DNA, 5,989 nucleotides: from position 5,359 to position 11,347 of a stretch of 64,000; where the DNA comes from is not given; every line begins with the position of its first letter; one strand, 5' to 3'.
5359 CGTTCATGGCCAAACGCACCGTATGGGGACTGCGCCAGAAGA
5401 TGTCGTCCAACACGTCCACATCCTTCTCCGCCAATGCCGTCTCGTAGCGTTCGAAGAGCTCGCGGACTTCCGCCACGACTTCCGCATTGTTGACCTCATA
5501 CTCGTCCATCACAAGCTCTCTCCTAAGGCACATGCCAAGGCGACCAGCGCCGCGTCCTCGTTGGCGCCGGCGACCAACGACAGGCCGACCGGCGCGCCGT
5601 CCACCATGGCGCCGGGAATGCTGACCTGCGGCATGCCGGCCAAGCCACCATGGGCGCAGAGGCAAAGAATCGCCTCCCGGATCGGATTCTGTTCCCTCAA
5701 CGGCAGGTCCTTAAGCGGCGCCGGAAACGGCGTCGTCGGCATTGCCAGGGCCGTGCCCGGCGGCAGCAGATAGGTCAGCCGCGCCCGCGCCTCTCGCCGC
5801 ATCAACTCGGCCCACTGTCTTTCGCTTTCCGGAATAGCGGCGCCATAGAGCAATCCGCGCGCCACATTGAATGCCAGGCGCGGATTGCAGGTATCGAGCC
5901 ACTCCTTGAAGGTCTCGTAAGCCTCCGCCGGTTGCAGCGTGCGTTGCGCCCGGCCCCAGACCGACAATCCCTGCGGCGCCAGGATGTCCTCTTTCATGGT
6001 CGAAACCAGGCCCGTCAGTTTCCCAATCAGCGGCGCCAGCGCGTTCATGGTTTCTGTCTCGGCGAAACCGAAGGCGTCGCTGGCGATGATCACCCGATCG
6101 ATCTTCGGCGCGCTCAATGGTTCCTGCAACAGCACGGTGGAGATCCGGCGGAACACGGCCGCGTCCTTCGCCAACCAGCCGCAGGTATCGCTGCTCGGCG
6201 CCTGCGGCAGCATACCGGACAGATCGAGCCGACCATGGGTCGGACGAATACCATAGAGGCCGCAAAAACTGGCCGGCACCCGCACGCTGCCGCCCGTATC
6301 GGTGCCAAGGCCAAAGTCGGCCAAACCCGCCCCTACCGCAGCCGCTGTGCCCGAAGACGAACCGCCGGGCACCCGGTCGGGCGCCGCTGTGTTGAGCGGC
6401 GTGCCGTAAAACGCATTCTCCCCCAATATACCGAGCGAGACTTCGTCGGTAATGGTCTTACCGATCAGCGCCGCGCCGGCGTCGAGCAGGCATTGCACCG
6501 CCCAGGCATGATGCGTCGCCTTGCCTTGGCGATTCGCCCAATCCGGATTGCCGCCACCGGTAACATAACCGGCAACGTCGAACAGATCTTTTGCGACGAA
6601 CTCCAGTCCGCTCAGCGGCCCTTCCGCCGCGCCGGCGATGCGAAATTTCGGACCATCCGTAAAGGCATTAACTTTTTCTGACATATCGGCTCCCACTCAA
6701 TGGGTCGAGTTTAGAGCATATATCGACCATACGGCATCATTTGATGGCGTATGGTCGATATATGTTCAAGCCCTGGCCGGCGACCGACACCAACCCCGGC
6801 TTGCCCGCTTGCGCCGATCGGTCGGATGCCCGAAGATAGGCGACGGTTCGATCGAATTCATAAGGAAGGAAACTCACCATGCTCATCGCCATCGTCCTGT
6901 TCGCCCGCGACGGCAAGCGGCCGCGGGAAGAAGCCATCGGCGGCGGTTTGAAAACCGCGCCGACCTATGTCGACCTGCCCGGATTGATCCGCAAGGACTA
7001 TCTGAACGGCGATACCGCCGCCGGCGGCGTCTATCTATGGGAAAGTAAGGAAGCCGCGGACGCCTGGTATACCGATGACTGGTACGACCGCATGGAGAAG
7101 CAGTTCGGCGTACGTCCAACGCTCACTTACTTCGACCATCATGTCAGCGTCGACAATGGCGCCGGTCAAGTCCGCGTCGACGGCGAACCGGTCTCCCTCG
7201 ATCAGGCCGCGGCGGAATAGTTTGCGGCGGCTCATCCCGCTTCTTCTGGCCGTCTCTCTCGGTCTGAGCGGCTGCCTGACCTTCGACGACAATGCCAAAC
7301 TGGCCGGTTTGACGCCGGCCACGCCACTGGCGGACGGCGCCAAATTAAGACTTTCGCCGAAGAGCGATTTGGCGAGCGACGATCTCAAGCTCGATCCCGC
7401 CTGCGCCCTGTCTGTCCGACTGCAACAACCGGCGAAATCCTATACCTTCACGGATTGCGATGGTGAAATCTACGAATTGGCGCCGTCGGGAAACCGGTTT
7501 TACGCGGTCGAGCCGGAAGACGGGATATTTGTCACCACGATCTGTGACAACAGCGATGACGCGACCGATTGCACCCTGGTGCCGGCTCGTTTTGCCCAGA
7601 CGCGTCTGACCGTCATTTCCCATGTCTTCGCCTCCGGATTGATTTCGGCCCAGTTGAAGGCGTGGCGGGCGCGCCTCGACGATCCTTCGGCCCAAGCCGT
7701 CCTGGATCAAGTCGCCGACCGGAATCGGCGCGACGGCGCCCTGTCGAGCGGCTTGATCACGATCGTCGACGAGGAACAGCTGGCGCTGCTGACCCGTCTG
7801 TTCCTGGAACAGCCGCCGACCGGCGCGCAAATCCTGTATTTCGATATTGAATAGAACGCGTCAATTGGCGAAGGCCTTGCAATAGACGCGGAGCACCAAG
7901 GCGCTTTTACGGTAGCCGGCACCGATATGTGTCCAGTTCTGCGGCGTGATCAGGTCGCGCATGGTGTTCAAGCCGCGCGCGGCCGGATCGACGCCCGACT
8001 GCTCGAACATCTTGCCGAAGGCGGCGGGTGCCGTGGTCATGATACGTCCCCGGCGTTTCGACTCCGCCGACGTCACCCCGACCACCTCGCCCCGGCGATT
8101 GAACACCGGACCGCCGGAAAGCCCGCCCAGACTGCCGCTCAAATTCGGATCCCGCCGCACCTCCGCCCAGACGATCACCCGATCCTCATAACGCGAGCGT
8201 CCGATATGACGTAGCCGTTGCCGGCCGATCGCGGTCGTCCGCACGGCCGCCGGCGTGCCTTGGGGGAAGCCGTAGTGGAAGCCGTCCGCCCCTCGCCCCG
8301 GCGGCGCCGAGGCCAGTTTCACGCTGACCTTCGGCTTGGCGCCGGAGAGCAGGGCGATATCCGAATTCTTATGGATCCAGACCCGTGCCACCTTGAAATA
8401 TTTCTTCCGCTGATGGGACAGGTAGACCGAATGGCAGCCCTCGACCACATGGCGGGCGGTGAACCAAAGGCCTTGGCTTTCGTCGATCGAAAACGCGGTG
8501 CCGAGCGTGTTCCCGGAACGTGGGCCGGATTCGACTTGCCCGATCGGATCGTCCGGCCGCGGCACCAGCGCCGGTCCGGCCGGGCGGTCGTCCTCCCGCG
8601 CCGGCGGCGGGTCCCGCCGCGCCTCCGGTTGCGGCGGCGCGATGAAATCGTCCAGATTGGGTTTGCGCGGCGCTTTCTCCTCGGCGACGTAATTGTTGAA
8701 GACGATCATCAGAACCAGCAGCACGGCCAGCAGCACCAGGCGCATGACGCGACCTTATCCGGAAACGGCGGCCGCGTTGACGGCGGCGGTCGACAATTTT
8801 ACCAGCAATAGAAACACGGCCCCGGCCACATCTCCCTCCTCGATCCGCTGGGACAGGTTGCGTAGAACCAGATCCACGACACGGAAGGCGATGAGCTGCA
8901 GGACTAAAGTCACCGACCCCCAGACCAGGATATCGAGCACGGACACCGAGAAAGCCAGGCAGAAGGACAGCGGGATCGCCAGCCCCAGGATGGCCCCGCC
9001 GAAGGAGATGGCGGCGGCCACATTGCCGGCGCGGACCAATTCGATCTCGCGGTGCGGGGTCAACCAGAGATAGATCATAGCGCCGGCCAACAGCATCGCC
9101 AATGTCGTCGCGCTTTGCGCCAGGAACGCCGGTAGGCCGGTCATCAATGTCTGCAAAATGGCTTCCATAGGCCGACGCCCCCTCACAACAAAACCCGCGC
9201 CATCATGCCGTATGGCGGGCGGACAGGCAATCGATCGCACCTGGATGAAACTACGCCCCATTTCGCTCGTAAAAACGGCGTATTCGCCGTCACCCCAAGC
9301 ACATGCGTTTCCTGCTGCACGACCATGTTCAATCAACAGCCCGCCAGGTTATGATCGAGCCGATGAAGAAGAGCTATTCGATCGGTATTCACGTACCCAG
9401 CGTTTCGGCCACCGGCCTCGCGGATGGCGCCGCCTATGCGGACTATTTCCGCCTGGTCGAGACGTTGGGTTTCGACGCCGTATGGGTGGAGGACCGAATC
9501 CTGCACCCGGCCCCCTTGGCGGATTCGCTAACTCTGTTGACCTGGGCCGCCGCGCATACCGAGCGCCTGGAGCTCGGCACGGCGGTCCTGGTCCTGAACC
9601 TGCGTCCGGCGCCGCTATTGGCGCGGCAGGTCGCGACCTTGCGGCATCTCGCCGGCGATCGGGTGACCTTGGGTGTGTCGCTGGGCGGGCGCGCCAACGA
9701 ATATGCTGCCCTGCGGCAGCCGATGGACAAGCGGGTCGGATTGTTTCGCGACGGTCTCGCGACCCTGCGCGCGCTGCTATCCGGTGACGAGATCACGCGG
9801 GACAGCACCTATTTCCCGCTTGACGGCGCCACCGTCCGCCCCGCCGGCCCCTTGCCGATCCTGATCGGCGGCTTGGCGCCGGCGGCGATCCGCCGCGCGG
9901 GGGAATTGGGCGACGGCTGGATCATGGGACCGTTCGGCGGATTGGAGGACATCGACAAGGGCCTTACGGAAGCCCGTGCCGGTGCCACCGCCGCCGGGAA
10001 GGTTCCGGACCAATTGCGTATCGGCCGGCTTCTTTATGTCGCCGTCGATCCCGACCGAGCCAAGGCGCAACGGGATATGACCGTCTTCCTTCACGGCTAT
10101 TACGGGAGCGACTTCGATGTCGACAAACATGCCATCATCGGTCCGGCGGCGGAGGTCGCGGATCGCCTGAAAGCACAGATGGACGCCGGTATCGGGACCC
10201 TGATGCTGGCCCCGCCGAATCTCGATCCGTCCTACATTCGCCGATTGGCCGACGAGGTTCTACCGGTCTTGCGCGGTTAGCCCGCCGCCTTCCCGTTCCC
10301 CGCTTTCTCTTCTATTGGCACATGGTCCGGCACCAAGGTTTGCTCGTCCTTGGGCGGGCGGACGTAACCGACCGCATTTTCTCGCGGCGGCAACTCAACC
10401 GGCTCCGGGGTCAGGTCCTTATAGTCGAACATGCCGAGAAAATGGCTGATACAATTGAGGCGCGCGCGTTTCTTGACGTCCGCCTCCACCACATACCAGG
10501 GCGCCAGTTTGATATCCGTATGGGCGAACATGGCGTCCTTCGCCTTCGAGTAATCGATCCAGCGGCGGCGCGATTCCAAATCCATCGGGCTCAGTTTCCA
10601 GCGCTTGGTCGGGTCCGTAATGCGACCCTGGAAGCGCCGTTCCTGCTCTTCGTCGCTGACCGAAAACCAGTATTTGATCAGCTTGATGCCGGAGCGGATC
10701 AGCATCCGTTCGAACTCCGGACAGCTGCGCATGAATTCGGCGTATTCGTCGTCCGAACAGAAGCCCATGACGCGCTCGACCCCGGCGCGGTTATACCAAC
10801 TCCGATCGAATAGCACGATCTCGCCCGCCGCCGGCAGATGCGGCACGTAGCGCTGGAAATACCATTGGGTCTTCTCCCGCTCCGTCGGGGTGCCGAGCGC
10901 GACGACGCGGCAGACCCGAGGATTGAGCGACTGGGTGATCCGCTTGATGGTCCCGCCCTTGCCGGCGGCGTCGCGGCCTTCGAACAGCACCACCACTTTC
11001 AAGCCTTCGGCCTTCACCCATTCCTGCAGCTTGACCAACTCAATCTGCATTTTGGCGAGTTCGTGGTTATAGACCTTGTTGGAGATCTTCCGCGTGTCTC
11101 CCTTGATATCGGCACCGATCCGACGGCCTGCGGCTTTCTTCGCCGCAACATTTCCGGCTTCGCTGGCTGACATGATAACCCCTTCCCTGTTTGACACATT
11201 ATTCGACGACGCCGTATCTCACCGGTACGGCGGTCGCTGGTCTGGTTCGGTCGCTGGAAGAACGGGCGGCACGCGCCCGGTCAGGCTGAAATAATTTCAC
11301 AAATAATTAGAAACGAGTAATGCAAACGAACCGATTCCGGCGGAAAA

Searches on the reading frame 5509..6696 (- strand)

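Call 70: search_protein_families(library=pfam, proteins=[window:5509-6696:-], max_evalue=0.00001)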
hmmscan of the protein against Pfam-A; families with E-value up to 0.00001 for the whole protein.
window:5509-6696:- (395 aa): 1 family
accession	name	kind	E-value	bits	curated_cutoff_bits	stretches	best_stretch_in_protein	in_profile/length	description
PF01425.27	Amidase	-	3e-56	191.8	27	1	21-191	40-208/445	Amidase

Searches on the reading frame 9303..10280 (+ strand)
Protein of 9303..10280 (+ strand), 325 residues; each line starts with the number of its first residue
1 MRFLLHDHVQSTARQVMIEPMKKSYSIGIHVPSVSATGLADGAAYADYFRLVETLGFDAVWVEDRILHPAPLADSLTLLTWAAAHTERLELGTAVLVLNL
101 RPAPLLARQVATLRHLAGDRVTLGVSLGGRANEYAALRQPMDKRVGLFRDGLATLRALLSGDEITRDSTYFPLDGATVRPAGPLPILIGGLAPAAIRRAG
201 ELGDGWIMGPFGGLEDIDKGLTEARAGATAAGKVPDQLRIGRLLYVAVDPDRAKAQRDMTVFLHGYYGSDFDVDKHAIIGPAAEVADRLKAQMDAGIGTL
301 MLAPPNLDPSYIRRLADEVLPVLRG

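Call 70: search_protein_families(library=pfam, proteins=[window:9303-10280:+], max_evalue=0.00001)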
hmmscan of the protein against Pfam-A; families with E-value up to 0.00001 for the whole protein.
window:9303-10280:+ (325 aa): 1 family
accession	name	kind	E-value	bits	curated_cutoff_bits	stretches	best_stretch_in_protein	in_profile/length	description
PF00296.26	Bac_luciferase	-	5.2e-50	171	27.9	1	40-263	20-245/314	Luciferase-like monooxygenase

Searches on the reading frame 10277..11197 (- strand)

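Call 70: search_protein_families(library=pfam, proteins=[window:10277-11197:-], max_evalue=0.00001)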
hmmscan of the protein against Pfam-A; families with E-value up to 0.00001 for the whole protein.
window:10277-11197:- (306 aa): 1 family
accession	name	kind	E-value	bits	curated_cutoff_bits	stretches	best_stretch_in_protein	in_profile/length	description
PF03976.20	PPK2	-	3.5e-109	364.2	22.3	1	38-261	2-225/229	Polyphosphate kinase 2 (PPK2)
